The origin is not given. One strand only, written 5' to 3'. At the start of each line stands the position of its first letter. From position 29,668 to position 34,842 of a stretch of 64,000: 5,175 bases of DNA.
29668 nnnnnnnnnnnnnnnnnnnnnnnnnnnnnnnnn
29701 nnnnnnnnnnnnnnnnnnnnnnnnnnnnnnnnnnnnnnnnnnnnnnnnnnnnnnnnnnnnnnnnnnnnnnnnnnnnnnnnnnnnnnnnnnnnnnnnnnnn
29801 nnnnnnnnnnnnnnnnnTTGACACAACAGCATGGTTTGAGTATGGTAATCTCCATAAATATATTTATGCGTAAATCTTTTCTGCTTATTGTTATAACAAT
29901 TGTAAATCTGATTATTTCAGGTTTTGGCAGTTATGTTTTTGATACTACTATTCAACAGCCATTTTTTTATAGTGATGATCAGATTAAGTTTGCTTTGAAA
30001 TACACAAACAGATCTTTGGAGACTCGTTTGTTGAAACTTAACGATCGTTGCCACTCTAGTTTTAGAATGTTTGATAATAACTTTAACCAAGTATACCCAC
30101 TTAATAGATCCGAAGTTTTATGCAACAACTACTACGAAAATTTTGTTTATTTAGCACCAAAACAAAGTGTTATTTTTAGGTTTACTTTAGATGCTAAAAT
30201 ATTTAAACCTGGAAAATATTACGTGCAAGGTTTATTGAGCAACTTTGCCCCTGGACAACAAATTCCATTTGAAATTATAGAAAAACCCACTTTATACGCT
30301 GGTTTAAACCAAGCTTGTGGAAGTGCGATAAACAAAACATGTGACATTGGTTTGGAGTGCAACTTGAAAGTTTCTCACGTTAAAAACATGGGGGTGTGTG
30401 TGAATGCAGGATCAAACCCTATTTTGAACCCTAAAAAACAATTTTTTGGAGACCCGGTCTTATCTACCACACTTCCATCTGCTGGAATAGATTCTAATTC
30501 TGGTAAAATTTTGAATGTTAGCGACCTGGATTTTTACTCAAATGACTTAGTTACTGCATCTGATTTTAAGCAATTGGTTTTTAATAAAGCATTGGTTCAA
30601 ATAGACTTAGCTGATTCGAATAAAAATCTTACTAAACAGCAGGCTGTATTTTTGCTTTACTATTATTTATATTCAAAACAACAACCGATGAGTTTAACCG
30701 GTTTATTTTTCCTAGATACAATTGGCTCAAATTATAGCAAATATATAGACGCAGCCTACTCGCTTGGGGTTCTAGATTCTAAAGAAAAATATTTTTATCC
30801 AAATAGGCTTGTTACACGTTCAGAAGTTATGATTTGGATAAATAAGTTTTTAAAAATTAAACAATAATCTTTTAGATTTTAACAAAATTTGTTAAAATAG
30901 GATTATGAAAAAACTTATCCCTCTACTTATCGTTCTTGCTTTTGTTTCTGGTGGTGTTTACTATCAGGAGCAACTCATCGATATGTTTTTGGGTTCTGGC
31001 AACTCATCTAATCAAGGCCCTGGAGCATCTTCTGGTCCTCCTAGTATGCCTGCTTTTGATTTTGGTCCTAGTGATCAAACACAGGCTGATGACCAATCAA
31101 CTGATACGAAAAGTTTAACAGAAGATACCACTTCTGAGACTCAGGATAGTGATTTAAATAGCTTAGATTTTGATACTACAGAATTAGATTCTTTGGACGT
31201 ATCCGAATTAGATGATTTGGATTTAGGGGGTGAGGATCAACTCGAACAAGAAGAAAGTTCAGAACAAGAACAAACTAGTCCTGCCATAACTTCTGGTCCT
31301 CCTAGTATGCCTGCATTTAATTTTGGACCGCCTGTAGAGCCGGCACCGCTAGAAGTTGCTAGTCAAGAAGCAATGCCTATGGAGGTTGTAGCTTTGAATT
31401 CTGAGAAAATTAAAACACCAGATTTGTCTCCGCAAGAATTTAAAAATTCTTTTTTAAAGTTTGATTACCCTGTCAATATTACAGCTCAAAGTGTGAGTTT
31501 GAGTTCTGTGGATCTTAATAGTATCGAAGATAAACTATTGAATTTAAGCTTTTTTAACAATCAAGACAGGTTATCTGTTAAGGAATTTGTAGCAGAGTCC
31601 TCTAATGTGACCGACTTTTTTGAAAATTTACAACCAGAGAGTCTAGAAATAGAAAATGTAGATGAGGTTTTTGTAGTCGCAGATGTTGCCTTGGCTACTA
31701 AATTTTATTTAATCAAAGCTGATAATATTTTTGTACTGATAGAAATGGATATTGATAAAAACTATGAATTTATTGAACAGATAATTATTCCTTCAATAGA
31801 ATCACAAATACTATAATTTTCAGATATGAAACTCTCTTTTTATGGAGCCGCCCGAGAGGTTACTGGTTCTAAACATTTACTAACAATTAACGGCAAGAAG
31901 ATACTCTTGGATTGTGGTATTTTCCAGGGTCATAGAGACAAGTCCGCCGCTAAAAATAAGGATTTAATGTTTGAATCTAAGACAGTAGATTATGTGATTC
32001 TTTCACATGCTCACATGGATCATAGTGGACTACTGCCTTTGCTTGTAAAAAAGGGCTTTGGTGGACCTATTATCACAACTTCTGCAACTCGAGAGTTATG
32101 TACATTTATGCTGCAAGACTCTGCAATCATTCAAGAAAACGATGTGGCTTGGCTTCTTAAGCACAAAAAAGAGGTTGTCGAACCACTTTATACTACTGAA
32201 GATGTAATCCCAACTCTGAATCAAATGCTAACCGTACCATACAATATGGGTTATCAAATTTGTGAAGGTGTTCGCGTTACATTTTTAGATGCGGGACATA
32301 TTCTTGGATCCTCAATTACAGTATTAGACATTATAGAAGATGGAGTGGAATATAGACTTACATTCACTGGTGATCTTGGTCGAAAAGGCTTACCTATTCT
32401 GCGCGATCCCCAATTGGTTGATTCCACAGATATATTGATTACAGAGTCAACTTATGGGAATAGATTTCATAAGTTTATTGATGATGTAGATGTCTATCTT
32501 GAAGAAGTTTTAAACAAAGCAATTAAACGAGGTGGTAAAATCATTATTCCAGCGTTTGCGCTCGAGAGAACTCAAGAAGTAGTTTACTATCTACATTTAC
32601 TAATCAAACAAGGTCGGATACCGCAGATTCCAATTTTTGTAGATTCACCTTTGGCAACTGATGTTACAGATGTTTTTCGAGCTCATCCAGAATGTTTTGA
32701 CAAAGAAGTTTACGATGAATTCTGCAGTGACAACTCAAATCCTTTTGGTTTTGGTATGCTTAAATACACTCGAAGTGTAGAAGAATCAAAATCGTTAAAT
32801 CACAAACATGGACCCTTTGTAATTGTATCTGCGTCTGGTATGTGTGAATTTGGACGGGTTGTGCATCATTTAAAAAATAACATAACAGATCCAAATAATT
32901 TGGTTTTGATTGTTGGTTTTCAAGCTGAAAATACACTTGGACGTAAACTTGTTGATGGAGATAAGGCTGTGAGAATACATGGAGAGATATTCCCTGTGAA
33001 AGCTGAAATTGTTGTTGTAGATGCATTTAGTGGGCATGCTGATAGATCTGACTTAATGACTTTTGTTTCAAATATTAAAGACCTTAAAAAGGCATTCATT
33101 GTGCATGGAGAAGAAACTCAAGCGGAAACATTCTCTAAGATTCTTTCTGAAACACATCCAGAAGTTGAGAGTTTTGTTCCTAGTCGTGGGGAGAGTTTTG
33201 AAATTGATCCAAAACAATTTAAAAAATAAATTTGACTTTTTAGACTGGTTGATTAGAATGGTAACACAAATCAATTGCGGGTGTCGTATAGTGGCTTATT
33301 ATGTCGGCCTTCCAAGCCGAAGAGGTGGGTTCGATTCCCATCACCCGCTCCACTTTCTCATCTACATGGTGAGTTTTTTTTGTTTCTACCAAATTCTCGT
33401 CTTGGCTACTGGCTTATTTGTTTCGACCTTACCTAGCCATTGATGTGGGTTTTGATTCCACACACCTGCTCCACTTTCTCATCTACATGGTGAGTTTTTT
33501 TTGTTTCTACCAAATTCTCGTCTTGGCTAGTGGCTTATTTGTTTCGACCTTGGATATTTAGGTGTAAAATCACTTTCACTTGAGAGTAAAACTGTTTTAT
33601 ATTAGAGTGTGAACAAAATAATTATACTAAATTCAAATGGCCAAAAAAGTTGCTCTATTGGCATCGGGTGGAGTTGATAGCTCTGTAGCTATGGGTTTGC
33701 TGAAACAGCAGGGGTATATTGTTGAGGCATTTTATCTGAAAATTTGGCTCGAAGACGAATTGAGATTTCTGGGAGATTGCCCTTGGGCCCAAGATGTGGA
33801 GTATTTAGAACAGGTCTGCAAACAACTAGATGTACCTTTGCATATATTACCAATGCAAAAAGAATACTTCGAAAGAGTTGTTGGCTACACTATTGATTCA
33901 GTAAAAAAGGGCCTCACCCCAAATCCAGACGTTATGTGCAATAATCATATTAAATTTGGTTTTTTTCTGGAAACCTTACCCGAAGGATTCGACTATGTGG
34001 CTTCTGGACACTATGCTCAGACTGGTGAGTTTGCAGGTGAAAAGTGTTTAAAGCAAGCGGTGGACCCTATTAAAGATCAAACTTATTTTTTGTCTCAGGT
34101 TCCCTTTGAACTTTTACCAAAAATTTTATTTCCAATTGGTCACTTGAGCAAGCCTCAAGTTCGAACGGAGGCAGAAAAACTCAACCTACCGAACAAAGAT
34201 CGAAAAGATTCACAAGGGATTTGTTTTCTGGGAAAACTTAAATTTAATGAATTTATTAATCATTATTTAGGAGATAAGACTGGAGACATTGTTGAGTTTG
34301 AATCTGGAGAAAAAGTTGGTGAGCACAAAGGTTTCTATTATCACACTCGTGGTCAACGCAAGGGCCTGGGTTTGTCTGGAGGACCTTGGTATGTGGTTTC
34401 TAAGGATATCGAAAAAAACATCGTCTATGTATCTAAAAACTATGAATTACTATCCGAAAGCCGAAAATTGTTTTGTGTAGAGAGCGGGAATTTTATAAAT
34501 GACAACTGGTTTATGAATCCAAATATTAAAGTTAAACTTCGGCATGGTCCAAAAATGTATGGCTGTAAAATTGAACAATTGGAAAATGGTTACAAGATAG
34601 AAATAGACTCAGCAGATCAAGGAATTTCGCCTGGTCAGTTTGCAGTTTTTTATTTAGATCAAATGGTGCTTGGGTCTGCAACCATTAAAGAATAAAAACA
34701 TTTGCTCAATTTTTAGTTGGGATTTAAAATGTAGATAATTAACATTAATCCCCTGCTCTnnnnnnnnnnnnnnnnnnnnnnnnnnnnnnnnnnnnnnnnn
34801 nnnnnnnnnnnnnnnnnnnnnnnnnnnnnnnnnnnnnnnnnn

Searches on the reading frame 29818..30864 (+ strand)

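Call 99: search_protein_families(library=pfam, proteins=[window:29818-30864:+], max_evalue=0.00001)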
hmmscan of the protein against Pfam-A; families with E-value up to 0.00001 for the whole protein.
window:29818-30864:+ (349 aa): 1 family
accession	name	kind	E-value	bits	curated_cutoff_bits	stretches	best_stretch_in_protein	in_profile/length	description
PF00395.25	SLH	-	9.4e-06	26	20.8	0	300-337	4-43/44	S-layer homology domain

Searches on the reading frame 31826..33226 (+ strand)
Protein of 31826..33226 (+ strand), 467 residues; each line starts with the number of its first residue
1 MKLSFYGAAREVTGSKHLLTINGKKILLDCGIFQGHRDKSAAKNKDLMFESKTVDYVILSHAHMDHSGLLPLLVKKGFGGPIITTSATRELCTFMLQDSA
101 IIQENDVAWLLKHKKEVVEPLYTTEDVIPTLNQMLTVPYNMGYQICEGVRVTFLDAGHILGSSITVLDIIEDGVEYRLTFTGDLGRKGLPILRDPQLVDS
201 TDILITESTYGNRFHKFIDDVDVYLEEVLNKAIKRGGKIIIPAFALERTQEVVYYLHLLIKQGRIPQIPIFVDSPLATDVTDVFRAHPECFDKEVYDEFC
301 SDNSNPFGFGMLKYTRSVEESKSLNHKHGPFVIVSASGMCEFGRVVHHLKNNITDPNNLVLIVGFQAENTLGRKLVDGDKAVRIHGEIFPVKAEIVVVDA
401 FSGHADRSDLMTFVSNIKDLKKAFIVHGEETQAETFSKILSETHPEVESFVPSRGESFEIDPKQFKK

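Call 99: search_protein_families(library=pfam, proteins=[window:31826-33226:+], max_evalue=0.00001)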
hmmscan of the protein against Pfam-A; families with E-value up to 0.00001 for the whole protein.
window:31826-33226:+ (467 aa): 4 families
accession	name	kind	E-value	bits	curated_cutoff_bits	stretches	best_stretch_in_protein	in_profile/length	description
PF10996.14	Beta-Casp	-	4.2e-41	140.7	27.7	1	249-375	1-120/120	Beta-Casp domain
PF07521.17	RMMBL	-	2.5e-14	53.5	21.6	1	390-451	3-62/63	Zn-dependent metallo-hydrolase RNA specificity domain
PF00753.33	Lactamase_B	-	5.7e-11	43.2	22.7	1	18-120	10-97/196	Metallo-beta-lactamase superfamily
PF16661.11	Lactamase_B_6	-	1.5e-08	34.7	27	1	18-165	1-147/193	Metallo-beta-lactamase superfamily domain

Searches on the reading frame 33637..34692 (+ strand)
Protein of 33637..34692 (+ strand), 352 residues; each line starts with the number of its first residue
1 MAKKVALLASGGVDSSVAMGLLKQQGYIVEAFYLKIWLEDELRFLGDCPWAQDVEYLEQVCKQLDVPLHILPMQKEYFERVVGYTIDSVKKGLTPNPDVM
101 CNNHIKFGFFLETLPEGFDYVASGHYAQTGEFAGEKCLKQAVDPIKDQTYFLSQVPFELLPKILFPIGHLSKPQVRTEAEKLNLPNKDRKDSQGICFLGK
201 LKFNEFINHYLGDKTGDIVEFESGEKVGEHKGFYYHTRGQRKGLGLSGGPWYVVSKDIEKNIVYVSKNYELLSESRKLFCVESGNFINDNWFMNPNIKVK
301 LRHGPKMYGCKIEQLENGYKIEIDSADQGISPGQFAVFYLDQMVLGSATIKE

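Call 100: search_protein_families(library=pfam, proteins=[window:33637-34692:+], max_evalue=0.00001)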
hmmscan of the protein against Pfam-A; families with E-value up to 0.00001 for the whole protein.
window:33637-34692:+ (352 aa): 3 families
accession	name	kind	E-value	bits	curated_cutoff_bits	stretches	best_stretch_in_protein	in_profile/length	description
PF03054.22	tRNA_Me_trans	-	4.2e-67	226.2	20.6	1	3-200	1-202/202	tRNA methyl transferase HUP domain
PF20259.3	tRNA_Me_trans_M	-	1.9e-23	82.2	27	1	205-267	2-66/66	tRNA methyl transferase PRC-barrel domain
PF20258.4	tRNA_Me_trans_C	-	3.6e-14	53.3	20.6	1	281-350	6-77/77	Aminomethyltransferase beta-barrel domain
